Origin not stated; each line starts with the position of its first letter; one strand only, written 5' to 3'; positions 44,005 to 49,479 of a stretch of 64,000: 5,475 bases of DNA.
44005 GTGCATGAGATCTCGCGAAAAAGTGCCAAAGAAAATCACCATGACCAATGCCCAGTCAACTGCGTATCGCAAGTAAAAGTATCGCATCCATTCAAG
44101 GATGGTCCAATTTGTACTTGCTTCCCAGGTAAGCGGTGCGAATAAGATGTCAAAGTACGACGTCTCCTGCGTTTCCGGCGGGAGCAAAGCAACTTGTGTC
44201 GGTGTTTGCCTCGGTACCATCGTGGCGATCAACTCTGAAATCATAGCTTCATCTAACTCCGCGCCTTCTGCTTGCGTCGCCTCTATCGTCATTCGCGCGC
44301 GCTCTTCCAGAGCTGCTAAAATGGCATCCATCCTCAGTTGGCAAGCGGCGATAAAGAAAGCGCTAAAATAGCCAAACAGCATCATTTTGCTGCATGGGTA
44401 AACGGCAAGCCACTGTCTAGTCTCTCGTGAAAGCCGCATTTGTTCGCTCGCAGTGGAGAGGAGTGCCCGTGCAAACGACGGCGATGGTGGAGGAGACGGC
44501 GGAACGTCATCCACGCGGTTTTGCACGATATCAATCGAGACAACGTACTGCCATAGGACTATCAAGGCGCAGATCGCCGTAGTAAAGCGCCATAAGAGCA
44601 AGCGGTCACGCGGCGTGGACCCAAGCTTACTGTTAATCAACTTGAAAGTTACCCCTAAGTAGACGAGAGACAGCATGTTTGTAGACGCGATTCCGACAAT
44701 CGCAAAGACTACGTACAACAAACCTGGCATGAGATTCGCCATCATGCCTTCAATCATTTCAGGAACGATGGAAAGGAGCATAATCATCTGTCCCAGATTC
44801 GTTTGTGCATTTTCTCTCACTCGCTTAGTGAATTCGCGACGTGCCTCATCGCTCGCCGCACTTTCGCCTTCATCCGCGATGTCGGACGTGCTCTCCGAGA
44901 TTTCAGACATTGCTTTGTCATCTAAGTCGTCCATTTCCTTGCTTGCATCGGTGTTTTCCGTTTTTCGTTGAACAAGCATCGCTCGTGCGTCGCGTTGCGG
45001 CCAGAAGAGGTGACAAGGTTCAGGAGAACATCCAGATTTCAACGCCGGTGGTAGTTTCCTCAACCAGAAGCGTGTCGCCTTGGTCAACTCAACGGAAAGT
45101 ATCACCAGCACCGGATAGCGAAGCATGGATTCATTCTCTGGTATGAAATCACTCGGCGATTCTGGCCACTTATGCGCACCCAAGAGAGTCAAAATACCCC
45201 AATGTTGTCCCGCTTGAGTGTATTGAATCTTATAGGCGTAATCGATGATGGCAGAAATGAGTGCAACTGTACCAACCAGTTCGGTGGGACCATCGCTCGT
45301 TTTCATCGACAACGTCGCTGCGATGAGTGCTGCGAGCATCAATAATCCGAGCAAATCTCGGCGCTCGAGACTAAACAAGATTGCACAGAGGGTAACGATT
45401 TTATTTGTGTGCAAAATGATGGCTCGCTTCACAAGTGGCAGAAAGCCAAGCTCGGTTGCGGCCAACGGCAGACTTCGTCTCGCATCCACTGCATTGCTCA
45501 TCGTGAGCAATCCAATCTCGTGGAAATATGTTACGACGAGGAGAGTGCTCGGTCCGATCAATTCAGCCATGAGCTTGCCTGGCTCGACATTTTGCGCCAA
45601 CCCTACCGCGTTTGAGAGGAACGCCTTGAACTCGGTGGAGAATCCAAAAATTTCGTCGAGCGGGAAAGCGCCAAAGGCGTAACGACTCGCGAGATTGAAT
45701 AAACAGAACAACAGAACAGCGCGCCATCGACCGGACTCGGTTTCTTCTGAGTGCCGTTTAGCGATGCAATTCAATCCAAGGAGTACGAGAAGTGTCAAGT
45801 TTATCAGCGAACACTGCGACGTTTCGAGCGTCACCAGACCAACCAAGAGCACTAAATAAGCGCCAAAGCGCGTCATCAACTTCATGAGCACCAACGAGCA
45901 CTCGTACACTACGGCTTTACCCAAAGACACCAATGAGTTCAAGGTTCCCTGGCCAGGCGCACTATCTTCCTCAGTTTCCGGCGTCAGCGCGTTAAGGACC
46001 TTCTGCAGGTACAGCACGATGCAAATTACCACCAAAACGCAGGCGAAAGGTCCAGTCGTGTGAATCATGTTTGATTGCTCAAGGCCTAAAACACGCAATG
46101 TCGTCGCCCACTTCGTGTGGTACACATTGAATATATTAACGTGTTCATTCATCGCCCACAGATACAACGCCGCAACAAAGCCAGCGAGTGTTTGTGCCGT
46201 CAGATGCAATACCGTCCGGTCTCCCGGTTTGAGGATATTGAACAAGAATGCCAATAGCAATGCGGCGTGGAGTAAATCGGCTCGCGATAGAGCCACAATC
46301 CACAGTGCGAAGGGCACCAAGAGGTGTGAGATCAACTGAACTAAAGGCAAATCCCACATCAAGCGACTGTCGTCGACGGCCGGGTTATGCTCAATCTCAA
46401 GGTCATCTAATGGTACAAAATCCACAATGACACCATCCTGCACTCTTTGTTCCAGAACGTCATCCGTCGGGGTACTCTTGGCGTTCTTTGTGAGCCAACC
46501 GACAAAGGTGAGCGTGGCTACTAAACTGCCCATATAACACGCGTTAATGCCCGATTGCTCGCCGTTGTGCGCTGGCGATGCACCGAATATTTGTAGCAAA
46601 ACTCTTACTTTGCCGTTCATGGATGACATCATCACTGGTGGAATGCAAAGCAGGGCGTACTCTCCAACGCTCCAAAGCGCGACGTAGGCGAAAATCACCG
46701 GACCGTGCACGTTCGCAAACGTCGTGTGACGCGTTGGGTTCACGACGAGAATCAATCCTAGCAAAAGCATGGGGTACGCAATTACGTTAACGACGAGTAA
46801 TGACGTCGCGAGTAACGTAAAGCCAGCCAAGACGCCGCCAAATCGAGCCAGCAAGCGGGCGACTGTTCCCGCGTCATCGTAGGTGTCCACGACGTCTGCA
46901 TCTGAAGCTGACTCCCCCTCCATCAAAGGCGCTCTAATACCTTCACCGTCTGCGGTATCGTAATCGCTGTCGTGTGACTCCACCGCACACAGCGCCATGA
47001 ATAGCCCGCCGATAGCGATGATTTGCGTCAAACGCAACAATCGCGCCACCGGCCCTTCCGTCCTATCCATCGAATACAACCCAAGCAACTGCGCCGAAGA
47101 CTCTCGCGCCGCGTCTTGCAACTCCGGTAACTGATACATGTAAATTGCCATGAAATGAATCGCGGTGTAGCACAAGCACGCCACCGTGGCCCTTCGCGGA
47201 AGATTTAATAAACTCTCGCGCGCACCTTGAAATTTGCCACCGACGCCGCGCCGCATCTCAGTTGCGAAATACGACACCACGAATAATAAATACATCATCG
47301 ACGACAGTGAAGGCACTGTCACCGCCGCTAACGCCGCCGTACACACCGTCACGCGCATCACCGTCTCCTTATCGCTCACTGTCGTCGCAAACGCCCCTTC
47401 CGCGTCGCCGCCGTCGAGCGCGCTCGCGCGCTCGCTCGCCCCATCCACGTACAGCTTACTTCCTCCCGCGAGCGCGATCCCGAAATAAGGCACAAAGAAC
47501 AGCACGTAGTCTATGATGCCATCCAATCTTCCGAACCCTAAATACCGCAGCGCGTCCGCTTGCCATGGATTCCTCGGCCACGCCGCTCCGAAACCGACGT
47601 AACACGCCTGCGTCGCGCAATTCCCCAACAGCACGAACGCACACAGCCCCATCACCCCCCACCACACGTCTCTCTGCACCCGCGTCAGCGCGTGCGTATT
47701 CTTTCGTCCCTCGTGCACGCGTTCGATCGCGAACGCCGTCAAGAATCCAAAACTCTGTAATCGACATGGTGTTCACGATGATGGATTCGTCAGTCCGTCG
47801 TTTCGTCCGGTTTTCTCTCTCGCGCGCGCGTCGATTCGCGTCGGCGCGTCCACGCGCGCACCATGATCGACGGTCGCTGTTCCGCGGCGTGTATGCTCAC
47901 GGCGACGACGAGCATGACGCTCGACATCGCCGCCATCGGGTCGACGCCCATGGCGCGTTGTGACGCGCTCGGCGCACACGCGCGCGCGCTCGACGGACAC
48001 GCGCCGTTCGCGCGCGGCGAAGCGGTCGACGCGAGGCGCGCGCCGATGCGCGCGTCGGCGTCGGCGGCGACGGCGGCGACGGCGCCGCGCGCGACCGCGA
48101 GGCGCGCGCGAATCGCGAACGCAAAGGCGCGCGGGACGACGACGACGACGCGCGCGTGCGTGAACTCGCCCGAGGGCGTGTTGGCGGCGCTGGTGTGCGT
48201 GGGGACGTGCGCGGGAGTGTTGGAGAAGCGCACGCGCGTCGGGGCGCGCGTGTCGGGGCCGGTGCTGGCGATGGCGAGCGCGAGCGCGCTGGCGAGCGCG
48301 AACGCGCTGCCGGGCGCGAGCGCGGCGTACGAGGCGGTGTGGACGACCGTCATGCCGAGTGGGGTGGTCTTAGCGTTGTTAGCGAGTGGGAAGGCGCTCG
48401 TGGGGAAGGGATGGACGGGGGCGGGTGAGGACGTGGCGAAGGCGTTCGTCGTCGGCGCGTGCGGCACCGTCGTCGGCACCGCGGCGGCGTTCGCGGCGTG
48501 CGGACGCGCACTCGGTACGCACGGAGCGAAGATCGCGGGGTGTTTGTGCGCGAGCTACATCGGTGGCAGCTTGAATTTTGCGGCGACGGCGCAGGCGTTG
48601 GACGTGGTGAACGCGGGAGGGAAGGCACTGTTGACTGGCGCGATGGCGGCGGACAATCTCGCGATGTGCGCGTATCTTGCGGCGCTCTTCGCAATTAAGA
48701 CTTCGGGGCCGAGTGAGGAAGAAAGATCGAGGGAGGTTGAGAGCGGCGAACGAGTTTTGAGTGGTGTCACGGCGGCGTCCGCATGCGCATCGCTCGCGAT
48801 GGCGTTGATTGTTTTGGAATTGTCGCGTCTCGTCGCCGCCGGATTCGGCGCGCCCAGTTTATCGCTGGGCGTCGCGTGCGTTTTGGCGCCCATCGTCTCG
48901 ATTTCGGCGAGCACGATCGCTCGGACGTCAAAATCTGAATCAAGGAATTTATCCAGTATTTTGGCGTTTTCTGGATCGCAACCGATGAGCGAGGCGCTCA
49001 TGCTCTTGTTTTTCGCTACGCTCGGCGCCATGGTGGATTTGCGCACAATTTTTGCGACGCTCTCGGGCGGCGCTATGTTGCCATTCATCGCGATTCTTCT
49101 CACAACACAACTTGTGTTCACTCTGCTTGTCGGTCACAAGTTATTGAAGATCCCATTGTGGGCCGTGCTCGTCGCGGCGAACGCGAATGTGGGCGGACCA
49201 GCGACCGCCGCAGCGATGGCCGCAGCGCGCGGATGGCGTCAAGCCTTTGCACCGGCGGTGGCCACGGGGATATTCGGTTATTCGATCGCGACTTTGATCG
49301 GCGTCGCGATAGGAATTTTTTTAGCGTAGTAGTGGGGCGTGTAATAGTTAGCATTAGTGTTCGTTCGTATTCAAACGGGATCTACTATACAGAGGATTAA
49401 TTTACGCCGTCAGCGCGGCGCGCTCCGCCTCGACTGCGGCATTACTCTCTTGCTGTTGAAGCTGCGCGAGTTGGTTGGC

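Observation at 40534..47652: Full-length Piezo mechanosensitive channel homolog as a single 7.1-kb exon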

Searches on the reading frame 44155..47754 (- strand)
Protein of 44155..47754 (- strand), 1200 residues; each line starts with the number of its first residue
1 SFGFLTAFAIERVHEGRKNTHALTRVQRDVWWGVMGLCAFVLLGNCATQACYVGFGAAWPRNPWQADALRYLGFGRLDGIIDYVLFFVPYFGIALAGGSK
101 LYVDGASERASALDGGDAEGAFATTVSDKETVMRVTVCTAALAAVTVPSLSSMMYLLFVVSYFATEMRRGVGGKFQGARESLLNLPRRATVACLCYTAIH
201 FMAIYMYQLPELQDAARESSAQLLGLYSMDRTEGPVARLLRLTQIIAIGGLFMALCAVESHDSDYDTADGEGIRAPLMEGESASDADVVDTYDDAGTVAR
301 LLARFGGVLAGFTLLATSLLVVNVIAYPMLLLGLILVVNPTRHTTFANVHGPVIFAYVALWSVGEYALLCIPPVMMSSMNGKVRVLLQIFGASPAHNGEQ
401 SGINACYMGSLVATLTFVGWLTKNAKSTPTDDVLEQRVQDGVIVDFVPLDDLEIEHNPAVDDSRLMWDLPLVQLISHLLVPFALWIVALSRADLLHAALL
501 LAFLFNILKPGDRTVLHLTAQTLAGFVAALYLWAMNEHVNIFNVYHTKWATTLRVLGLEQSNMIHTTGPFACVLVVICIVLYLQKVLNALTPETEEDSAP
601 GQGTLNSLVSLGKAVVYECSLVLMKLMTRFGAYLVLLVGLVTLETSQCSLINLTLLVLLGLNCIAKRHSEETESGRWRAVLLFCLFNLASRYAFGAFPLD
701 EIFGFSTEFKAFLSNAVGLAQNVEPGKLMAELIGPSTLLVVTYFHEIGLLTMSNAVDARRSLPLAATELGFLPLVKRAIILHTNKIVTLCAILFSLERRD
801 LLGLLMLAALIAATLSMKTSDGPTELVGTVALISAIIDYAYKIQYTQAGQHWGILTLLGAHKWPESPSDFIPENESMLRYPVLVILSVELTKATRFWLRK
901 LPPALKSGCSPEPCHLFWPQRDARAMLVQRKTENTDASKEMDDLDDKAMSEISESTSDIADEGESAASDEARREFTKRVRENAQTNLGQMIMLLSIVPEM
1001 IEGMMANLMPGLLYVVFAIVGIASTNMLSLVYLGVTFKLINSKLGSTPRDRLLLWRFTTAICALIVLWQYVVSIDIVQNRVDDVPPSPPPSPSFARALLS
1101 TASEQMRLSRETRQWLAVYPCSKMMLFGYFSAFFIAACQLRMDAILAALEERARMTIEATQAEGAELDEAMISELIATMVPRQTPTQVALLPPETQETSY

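Call 58: search_protein_representatives(protein=window:44155-47754:-)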
Query: 1200 residues. Proteins with E-value up to 0.001 (for the whole library): 45; up to 1e-10: 15; up to 1e-30: 8. The best 45 are listed.
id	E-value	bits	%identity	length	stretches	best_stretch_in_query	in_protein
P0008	0.0e+00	1662.9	65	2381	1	40-1200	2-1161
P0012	2.9e-171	588.0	41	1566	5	466-925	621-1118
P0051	3.6e-73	263.2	40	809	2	466-725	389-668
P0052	2.0e-57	211.0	63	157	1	837-988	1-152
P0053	9.1e-56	205.6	41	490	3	604-761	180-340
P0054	3.7e-34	134.0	35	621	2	259-439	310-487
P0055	4.1e-34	133.9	46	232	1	683-848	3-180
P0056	1.6e-31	125.2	45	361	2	466-601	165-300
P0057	2.7e-29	117.9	38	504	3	467-593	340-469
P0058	3.6e-23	97.6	40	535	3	4-124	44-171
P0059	4.6e-22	93.9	56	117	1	1041-1139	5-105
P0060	1.5e-19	85.6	52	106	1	938-1034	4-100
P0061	2.7e-17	78.1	67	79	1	310-387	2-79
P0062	9.7e-17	76.3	67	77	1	993-1068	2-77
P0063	8.5e-12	59.9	39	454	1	631-785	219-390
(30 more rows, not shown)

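Call 62: find_encoding_contigs(protein=P0058, flank=3000, max_places=2)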
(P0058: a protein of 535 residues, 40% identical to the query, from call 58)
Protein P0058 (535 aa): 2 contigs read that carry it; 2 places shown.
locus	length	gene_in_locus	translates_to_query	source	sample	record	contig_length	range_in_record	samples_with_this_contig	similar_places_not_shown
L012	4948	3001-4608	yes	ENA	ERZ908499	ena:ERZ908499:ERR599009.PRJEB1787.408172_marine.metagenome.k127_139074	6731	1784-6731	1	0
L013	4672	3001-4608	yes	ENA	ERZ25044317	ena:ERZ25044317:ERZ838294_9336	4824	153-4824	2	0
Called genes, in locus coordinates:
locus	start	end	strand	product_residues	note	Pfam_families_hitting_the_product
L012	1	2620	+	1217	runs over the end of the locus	PF02463:SMC_N, PF13304:AAA_21 (faint), PF06470:SMC_hinge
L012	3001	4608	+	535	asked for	-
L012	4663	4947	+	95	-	?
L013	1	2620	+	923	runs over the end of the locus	?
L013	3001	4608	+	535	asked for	-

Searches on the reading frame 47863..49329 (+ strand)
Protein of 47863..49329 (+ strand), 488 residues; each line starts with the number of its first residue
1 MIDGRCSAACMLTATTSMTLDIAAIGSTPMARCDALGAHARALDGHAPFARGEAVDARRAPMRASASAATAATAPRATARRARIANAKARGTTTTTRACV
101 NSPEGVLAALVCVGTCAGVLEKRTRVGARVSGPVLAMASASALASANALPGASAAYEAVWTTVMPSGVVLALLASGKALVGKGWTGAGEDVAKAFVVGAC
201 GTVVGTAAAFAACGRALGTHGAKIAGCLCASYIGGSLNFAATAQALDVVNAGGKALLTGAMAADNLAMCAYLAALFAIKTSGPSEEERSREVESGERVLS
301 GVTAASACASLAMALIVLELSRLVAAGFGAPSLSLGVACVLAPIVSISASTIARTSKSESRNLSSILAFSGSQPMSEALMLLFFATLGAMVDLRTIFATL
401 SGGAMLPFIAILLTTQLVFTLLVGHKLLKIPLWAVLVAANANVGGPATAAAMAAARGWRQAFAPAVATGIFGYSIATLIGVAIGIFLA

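Call 38: search_protein_families(library=pfam, proteins=[window:47863-49329:+], max_evalue=0.001)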
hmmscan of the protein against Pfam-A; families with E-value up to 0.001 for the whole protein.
window:47863-49329:+ (488 aa): 1 family
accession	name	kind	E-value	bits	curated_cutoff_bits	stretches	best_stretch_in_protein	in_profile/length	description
PF05684.17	DUF819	-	1.3e-35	123.6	27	1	108-487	1-376/379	Protein of unknown function (DUF819)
